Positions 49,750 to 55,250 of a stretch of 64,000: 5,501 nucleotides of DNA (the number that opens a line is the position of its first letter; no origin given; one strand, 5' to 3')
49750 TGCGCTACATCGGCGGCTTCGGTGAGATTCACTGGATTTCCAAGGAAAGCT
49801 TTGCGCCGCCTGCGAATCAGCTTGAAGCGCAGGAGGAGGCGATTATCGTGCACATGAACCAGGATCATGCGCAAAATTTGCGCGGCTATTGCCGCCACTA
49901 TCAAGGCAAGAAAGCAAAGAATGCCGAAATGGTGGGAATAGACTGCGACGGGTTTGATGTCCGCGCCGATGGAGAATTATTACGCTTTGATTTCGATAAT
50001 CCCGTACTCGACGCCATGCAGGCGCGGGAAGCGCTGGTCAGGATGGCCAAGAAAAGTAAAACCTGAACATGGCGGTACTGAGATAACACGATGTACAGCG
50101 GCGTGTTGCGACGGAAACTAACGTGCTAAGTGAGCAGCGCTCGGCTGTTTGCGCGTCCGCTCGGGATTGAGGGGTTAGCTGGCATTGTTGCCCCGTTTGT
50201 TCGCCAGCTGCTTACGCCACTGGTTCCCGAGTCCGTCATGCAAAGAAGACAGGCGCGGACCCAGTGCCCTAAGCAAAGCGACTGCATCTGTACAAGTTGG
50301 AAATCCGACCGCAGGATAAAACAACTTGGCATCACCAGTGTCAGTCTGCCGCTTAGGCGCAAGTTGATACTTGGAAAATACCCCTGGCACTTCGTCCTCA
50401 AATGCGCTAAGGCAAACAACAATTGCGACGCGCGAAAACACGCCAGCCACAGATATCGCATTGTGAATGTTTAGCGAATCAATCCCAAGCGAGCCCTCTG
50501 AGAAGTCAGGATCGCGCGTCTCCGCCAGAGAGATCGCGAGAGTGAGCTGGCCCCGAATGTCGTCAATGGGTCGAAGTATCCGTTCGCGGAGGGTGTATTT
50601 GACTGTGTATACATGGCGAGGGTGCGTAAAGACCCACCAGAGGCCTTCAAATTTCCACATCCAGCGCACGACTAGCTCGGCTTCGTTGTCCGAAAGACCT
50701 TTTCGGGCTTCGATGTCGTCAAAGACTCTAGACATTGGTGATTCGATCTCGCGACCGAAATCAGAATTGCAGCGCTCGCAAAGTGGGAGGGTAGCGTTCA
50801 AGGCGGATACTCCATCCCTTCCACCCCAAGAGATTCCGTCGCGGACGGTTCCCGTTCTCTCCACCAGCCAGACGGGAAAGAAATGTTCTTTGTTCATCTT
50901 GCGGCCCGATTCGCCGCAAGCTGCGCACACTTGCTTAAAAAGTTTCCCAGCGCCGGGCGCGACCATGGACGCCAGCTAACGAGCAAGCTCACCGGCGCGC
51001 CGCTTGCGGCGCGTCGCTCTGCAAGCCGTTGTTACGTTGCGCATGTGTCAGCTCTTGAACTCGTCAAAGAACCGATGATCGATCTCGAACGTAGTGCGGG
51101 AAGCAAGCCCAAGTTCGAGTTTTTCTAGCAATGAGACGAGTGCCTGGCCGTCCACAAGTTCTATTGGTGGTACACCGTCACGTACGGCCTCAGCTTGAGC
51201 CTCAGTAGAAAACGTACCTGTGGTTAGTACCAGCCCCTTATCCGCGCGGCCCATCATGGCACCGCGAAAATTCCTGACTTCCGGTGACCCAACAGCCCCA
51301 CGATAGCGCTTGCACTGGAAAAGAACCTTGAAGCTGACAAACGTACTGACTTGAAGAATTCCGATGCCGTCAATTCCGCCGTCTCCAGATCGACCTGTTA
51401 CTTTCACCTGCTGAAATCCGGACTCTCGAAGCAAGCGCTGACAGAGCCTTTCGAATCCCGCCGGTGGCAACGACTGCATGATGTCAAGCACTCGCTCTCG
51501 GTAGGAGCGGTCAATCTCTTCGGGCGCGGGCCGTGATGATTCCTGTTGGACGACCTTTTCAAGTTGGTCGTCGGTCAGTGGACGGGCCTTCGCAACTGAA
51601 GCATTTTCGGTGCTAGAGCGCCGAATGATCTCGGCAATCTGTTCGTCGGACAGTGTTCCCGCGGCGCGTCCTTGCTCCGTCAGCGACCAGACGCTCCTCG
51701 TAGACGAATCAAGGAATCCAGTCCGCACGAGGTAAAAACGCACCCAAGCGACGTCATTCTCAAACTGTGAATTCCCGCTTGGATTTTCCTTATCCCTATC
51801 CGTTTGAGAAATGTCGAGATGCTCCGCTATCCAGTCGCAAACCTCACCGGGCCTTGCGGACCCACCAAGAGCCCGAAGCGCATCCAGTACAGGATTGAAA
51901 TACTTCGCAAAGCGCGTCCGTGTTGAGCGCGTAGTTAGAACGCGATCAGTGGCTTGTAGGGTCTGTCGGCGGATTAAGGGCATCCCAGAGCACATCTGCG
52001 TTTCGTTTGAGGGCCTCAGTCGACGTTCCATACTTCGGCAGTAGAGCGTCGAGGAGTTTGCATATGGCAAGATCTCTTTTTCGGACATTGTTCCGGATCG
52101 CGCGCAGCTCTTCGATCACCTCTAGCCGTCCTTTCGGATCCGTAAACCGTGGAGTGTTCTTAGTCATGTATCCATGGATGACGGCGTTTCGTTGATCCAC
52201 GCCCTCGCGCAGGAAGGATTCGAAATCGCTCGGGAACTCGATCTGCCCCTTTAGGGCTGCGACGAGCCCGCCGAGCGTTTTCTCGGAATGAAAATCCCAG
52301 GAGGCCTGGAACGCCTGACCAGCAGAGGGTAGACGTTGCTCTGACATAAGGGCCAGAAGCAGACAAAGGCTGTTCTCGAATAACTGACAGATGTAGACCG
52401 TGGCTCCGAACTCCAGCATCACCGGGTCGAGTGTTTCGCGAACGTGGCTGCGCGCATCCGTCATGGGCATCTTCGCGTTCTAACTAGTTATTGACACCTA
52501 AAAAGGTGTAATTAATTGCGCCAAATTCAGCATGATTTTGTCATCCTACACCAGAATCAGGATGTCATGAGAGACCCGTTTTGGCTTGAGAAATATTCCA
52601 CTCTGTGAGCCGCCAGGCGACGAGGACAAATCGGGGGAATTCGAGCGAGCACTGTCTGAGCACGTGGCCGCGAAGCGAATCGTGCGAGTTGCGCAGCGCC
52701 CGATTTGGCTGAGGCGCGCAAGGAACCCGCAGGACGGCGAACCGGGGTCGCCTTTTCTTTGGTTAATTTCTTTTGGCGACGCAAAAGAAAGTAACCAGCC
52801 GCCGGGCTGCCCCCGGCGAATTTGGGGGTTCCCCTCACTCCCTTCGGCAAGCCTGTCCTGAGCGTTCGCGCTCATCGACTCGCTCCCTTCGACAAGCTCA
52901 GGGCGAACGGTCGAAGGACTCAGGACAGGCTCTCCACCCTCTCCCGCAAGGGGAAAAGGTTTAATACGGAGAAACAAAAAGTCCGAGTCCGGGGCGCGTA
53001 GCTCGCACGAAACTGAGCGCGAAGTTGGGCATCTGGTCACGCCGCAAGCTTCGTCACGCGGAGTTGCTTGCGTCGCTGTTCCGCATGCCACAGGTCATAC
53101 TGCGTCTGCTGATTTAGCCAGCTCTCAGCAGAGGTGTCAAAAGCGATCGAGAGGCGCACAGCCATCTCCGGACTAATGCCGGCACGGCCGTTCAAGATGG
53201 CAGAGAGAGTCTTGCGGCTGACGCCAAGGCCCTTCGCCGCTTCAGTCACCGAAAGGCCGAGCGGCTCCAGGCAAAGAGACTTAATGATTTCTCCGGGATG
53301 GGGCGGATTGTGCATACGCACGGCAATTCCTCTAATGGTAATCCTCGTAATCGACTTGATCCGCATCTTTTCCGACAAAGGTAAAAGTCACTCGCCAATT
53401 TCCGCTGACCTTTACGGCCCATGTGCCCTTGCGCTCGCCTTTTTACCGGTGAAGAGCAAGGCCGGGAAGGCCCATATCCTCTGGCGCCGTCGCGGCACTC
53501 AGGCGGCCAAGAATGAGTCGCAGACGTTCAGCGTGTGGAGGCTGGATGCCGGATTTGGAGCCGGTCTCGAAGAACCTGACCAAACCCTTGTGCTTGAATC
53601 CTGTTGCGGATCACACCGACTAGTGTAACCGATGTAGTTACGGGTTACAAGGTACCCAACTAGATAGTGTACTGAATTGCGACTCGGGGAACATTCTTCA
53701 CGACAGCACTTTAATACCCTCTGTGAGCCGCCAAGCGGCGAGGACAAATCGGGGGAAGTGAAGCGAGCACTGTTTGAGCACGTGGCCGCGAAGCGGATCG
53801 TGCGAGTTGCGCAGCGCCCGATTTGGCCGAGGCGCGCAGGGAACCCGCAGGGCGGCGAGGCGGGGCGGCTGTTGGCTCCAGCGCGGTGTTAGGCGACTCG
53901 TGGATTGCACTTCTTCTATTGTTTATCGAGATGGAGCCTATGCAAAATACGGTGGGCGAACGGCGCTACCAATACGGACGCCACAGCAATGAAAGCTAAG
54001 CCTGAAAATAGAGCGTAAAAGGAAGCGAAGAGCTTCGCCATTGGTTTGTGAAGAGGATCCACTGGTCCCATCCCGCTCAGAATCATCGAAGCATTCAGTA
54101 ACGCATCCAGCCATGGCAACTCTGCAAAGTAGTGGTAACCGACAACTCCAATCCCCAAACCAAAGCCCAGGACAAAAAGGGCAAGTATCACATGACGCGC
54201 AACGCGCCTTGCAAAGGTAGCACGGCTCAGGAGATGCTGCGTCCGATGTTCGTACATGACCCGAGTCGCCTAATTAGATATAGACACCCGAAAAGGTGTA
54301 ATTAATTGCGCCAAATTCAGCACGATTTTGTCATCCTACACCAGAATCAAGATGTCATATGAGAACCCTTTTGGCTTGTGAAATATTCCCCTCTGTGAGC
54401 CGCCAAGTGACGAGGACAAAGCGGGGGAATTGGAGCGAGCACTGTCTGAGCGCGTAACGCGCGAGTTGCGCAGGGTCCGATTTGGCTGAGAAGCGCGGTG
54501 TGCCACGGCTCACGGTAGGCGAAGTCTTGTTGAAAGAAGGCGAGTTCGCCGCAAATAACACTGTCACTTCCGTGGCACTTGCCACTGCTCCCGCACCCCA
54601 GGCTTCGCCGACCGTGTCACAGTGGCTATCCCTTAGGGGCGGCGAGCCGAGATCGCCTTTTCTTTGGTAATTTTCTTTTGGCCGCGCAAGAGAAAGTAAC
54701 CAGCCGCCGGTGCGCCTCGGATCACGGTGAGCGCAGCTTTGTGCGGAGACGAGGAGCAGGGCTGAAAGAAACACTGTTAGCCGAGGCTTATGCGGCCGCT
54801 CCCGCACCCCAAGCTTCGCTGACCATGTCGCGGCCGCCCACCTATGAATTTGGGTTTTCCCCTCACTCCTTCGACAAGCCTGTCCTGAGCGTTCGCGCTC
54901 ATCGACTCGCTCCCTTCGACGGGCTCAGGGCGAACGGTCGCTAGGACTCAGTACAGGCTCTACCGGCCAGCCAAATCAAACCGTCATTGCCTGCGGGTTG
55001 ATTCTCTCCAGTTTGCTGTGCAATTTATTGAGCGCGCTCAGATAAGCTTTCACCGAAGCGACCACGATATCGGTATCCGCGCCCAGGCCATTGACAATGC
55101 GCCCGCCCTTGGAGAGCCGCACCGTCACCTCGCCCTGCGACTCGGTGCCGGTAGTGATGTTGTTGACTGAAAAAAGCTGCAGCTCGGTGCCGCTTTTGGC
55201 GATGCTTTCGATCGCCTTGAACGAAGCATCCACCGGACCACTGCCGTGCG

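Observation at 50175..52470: Co-directional nuclease cluster: Rx4H (HEPN-like) protein overlapping an Mrr-type endonuclease, followed by an HNH-like protein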

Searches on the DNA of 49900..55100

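Call 83: search_rna_families(source=window, start=49900, end=55100, threshold=evalue, max_evalue=0.1)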
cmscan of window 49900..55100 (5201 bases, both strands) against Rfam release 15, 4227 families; matches with E-value up to 0.1: 0.
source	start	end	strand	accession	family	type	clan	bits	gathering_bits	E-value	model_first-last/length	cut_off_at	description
